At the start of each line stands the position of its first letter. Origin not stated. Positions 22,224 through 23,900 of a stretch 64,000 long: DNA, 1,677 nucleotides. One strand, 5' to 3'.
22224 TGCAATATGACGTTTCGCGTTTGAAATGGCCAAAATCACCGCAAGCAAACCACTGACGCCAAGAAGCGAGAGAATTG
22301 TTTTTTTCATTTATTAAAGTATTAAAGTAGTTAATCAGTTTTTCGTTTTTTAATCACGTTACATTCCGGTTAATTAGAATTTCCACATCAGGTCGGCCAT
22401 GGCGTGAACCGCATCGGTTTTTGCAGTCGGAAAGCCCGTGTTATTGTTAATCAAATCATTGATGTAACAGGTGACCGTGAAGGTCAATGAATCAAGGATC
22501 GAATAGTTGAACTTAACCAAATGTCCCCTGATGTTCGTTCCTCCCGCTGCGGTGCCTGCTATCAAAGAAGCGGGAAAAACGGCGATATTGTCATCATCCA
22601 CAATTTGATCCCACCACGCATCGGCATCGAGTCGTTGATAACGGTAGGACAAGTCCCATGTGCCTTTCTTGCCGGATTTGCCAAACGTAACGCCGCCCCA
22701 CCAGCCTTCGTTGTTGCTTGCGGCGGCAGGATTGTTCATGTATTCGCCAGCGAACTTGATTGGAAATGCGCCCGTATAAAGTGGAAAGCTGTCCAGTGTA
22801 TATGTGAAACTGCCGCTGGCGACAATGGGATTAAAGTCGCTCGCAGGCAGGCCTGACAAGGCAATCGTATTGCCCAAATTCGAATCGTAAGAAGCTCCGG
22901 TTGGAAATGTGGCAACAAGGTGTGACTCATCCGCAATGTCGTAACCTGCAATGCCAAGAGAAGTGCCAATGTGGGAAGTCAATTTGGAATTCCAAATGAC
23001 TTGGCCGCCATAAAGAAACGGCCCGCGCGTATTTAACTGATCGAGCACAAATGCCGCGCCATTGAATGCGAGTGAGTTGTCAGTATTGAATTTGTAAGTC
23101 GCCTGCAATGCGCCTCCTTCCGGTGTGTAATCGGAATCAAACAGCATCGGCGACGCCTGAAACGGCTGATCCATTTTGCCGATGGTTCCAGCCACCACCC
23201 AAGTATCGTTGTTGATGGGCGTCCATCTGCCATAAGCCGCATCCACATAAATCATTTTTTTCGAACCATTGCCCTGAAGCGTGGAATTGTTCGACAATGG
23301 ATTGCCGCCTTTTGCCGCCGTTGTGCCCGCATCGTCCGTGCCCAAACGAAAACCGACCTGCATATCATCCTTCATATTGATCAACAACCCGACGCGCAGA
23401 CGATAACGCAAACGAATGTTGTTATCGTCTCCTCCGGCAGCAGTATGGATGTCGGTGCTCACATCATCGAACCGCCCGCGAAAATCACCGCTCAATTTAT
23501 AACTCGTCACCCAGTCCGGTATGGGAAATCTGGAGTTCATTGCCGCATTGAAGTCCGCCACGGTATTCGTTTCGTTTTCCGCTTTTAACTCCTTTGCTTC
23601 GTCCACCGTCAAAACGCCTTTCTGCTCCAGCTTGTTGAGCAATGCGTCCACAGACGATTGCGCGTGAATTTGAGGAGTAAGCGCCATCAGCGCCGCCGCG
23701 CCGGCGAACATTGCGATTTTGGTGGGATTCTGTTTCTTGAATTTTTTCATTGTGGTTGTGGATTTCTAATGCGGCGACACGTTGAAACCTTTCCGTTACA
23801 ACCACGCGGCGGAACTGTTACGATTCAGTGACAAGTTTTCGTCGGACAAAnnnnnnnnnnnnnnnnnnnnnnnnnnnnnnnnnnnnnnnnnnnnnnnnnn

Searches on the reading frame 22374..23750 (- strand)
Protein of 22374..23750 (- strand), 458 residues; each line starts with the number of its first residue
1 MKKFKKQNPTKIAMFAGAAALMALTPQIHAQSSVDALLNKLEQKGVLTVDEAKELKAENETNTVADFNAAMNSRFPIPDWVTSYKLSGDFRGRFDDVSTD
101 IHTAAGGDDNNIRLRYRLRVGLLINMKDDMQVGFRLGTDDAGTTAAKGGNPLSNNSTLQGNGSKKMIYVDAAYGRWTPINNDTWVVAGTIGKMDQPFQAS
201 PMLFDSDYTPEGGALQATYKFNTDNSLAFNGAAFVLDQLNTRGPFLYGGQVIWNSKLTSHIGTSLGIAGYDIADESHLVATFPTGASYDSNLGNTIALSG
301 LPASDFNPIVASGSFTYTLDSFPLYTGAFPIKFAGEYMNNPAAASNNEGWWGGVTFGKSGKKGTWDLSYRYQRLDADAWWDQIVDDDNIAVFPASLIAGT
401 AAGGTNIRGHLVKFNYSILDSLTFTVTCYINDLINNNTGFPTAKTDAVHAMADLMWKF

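Call 68: search_protein_families(library=pfam, proteins=[window:22374-23750:-], max_evalue=0.00001)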
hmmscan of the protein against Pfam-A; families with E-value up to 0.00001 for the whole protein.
window:22374-23750:- (458 aa): 1 family
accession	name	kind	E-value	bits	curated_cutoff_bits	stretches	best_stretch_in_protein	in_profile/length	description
PF16930.11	Porin_5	-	3.4e-23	82.4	22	1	108-272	156-325/535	Putative porin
